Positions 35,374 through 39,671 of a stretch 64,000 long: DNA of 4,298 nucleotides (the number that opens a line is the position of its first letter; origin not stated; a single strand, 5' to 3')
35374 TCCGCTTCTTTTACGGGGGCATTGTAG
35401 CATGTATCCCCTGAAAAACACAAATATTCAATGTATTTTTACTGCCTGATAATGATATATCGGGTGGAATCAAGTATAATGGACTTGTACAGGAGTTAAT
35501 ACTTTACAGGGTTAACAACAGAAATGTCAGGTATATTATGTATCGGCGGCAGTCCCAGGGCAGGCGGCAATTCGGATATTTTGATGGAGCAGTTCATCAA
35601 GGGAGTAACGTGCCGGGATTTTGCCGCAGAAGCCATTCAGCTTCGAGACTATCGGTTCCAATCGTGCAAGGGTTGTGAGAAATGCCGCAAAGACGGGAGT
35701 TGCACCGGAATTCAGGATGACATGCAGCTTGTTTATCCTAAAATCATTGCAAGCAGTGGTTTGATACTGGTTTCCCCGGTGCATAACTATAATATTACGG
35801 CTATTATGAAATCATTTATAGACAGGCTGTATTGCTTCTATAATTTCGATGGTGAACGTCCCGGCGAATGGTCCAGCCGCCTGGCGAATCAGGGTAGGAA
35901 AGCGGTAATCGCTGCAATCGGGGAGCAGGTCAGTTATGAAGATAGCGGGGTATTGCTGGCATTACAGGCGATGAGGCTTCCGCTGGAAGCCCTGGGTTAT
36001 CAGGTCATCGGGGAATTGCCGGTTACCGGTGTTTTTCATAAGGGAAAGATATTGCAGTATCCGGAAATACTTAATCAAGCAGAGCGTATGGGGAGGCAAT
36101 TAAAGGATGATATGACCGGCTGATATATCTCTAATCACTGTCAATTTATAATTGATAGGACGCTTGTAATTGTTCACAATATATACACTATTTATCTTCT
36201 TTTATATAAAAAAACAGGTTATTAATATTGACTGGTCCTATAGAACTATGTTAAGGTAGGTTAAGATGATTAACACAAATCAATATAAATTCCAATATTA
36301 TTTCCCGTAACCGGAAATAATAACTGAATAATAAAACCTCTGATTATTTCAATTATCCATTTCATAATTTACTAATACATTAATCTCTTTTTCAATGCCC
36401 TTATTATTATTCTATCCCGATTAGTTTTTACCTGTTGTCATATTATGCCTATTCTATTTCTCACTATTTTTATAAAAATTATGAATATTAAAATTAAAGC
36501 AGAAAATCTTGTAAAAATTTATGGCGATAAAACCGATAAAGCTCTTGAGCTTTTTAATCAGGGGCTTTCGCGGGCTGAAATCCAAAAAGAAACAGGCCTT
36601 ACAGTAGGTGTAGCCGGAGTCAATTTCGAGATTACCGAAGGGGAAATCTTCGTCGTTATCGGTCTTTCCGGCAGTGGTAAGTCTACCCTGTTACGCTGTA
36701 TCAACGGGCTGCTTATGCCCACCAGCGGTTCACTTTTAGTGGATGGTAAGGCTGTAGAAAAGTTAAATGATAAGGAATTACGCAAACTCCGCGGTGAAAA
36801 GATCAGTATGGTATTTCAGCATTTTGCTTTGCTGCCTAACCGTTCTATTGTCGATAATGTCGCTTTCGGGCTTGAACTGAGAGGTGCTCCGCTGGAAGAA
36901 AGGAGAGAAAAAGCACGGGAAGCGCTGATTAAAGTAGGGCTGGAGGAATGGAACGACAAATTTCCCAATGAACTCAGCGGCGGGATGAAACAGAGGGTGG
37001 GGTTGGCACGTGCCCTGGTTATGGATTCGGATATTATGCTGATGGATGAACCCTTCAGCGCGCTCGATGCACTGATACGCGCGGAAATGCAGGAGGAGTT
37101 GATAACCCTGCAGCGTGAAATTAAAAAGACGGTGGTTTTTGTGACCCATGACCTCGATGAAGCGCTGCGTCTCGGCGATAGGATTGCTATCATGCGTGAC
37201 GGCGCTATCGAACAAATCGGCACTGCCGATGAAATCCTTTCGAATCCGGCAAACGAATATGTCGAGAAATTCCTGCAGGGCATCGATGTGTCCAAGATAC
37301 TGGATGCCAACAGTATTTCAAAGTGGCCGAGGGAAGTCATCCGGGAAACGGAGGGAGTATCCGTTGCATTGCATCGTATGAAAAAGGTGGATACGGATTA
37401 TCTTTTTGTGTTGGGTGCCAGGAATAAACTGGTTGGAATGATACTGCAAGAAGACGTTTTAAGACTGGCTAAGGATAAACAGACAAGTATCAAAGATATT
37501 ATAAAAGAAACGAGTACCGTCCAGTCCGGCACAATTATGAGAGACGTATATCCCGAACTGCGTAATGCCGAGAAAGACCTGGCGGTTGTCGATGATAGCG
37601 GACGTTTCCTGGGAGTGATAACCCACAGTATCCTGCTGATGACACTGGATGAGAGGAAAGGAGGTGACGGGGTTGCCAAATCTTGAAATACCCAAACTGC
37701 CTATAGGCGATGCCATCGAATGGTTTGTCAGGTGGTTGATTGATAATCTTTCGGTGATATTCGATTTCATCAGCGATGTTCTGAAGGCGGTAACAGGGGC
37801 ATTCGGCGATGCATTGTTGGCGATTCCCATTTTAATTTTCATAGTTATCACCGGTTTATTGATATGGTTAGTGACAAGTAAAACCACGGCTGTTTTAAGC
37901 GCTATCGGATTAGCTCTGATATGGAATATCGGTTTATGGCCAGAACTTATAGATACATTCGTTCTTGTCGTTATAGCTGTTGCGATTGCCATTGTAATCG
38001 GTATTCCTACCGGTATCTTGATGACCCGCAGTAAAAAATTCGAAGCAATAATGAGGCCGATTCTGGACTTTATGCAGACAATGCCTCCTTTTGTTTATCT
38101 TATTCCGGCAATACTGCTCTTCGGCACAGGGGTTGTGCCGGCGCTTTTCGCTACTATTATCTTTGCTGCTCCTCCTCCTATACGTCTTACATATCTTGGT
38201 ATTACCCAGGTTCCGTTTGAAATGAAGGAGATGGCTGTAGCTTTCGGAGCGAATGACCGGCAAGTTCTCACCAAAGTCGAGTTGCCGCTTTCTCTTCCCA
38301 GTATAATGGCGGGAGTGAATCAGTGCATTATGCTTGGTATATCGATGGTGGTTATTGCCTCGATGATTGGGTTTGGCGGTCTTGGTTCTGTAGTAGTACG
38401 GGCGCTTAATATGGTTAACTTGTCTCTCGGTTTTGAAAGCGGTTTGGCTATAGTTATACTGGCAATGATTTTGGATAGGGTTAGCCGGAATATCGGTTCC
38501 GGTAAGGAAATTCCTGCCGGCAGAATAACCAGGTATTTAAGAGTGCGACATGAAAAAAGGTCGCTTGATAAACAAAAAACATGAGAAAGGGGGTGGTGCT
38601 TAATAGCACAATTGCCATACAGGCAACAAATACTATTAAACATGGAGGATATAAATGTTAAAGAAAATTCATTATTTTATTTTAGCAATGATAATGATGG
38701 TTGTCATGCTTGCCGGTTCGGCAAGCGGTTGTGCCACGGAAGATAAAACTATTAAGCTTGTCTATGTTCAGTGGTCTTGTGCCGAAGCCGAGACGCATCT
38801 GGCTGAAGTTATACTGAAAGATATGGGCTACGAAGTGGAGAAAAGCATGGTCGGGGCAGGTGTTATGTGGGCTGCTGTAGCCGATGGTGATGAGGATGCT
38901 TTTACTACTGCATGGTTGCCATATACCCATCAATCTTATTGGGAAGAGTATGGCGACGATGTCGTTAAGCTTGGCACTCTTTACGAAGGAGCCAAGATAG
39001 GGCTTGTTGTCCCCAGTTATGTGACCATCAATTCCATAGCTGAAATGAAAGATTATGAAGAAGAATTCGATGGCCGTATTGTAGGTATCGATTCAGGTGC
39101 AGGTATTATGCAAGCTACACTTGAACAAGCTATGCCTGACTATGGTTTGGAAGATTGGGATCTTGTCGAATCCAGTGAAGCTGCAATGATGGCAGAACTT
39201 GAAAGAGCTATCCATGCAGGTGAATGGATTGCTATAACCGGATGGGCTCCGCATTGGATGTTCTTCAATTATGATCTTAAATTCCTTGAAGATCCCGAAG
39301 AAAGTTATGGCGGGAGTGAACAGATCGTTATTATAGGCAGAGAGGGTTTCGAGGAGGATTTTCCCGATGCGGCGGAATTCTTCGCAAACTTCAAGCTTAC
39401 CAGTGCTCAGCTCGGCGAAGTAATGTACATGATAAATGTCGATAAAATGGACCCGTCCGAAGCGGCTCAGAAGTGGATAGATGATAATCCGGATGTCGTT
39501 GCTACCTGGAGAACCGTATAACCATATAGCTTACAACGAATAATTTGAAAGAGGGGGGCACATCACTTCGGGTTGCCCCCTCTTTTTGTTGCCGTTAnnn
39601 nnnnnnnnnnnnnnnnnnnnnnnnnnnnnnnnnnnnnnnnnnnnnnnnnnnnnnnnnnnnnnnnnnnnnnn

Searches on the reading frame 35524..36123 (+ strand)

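Call 30: search_protein_families(library=pfam, proteins=[window:35524-36123:+], max_evalue=0.0001)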
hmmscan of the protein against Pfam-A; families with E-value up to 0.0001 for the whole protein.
window:35524-36123:+ (199 aa): 2 families
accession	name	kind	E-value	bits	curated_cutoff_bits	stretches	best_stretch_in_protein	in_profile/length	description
PF03358.20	FMN_red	-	6.5e-20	71.7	24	1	4-164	3-142/152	NADPH-dependent FMN reductase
PF02525.22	Flavodoxin_2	-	2.9e-07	30.8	27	1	7-164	6-172/198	Flavodoxin-like fold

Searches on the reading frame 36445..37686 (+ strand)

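Call 30: search_protein_families(library=pfam, proteins=[window:36445-37686:+], max_evalue=0.0001)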
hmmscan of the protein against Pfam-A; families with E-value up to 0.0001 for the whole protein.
window:36445-37686:+ (413 aa): 5 families
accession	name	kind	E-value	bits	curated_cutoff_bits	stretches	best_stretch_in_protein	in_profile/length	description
PF00005.33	ABC_tran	-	5.8e-36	124.5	25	1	58-204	3-136/137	ABC transporter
PF00571.33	CBS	-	2.6e-08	34.5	24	0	298-341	11-54/57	CBS domain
PF13304.12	AAA_21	-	3.1e-07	31.2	27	0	68-90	1-23/304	AAA domain, putative AbiEii toxin, Type IV TA system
PF09818.15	ABC_ATPase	-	2.2e-06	27.4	23.2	0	176-265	157-244/283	P-loop domain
PF13555.12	AAA_29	-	3.1e-05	24.1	27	1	60-94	16-50/61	P-loop containing region of AAA domain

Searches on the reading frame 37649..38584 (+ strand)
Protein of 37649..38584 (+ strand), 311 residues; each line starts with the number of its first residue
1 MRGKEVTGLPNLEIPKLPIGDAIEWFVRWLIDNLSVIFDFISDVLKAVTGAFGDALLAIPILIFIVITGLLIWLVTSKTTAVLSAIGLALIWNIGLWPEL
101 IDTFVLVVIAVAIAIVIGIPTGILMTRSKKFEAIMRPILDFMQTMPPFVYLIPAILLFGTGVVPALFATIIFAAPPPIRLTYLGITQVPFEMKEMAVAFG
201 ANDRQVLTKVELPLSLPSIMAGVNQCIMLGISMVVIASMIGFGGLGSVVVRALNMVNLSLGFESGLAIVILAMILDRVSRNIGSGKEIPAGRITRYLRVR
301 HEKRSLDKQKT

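Call 30: search_protein_families(library=pfam, proteins=[window:37649-38584:+], max_evalue=0.0001)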
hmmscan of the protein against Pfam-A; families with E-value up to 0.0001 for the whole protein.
window:37649-38584:+ (311 aa): 1 family
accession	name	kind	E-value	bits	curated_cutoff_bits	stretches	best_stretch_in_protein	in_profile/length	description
PF00528.27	BPD_transp_1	-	1.1e-23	84.3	26.4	1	118-275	1-167/184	Binding-protein-dependent transport system inner membrane component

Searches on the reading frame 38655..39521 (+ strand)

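Call 30: search_protein_families(library=pfam, proteins=[window:38655-39521:+], max_evalue=0.0001)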
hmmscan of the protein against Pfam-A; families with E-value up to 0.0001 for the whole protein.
window:38655-39521:+ (288 aa): 1 family
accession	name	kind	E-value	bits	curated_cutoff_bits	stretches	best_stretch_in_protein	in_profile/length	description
PF04069.17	OpuAC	-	4.6e-76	256.3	21.2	1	31-276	1-256/257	Substrate binding domain of ABC-type glycine betaine transport system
